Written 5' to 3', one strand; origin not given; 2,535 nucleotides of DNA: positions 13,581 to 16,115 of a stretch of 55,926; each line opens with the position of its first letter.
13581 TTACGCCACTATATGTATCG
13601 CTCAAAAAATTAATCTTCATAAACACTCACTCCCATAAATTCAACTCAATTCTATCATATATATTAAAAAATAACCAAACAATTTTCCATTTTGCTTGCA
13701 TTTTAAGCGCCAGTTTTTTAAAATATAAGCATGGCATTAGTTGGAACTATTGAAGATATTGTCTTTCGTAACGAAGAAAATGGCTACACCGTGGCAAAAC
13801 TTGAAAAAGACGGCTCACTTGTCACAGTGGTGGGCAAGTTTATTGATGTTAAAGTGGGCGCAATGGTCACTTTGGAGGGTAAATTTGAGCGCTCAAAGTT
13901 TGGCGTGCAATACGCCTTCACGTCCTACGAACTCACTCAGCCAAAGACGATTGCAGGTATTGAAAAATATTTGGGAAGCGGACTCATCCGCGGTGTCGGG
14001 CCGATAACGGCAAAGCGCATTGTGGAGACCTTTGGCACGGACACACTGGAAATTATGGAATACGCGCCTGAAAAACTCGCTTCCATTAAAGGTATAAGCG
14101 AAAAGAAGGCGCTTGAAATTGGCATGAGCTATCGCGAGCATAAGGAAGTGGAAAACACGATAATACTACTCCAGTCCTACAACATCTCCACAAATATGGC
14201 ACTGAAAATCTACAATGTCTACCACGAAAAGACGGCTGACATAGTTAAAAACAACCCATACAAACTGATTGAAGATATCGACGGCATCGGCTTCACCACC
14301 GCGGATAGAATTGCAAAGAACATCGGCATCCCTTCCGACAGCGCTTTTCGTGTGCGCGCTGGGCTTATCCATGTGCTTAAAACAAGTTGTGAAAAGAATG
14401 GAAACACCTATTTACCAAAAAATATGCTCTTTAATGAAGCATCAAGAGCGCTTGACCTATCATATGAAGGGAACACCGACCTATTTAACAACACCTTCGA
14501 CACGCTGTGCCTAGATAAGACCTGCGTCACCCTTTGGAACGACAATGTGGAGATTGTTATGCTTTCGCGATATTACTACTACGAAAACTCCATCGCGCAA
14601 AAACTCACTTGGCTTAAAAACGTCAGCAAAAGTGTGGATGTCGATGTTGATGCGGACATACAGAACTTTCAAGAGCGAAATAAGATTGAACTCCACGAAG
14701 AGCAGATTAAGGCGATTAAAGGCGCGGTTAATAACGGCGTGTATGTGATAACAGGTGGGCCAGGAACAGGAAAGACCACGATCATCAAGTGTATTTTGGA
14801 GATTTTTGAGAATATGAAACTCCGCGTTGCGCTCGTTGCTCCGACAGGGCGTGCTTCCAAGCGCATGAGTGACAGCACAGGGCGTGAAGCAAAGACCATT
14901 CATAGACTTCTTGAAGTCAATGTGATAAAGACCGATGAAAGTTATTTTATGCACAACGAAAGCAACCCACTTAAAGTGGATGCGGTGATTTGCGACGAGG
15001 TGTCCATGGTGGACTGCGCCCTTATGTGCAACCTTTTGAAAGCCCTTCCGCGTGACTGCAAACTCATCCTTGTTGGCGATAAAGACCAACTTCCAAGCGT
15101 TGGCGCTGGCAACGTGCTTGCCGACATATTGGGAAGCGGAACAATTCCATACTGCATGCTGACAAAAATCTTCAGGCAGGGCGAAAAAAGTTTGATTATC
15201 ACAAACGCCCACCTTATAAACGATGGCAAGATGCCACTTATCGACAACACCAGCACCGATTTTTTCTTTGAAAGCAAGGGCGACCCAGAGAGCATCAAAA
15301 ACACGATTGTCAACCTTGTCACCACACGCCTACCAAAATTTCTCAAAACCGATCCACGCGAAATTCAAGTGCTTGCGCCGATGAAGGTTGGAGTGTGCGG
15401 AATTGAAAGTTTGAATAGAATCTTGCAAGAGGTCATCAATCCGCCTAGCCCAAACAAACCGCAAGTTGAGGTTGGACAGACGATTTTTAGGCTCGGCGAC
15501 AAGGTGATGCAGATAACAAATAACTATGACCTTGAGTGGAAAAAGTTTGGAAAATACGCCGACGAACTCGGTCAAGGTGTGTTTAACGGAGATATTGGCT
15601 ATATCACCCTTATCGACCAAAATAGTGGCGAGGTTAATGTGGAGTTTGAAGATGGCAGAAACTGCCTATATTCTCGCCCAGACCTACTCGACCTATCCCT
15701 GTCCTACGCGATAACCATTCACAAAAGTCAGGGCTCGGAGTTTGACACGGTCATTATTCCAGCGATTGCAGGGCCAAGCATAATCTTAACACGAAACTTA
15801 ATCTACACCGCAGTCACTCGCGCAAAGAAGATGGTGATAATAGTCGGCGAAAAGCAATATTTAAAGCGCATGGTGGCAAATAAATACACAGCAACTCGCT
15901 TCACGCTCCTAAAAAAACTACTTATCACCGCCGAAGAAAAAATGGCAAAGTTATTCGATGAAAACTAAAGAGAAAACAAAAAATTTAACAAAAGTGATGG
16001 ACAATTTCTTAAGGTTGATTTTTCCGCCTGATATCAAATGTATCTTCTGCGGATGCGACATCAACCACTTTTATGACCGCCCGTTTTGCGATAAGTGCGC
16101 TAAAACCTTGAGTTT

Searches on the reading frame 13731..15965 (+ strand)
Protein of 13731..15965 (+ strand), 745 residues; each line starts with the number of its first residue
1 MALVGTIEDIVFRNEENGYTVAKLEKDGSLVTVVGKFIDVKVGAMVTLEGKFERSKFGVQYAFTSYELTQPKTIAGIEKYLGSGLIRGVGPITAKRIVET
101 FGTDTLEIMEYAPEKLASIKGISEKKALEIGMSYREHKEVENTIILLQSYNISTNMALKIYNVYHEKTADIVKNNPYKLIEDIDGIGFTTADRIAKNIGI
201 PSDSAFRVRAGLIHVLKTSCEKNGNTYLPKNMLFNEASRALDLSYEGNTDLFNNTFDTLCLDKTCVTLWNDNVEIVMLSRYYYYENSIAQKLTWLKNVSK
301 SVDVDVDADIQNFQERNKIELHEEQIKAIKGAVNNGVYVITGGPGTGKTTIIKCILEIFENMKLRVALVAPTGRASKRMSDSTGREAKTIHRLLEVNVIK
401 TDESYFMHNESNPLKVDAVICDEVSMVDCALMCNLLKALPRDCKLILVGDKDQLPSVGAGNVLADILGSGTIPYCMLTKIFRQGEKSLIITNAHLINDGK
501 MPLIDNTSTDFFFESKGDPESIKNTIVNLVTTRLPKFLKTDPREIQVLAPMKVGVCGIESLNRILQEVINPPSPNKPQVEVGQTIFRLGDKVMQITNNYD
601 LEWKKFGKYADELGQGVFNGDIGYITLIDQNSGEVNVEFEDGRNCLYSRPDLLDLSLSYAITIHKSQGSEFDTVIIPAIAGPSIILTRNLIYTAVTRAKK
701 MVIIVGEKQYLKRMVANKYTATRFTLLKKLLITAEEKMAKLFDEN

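Call 100: search_protein_families(library=pfam, proteins=[window:13731-15965:+], max_evalue=0.00001)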
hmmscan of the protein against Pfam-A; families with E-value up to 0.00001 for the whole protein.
window:13731-15965:+ (745 aa): 10 families
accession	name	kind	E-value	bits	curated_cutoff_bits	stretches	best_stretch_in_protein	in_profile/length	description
PF13245.12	AAA_19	-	1.2e-44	152.2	25.1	1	325-458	1-133/134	AAA domain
PF13604.12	AAA_30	-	6.2e-39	134.1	27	1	321-502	2-174/191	AAA domain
PF14490.11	HHH_RecD2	-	1.9e-37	127.5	27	1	136-227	1-92/92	ATP-dependent RecD2 DNA helicase HHH domain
PF18335.7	SH3_13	-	3.6e-24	84.8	41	1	561-639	1-65/65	ATP-dependent RecD-like DNA helicase SH3 domain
PF23139.1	OB_YrrC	-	2.8e-18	66.1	27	1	3-71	4-76/76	ATP-dependent DNA helicase YrrC, OB-fold domain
PF13538.12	UvrD_C_2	-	1.7e-17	63.4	27.4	1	658-705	2-52/52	UvrD-like helicase C-terminal domain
PF14520.12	HHH_5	-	1.2e-10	42.2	27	1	86-130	7-51/57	Helix-hairpin-helix domain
PF01443.25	Viral_helicase1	-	2.1e-10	41.2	21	0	339-456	2-99/228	Viral superfamily 1 RNA helicase core domain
PF13086.12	AAA_11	-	4e-09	37.1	27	0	321-359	2-41/257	AAA domain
PF02689.20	Herpes_Helicase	-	3.2e-07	29.2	27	0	609-723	682-793/808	Helicase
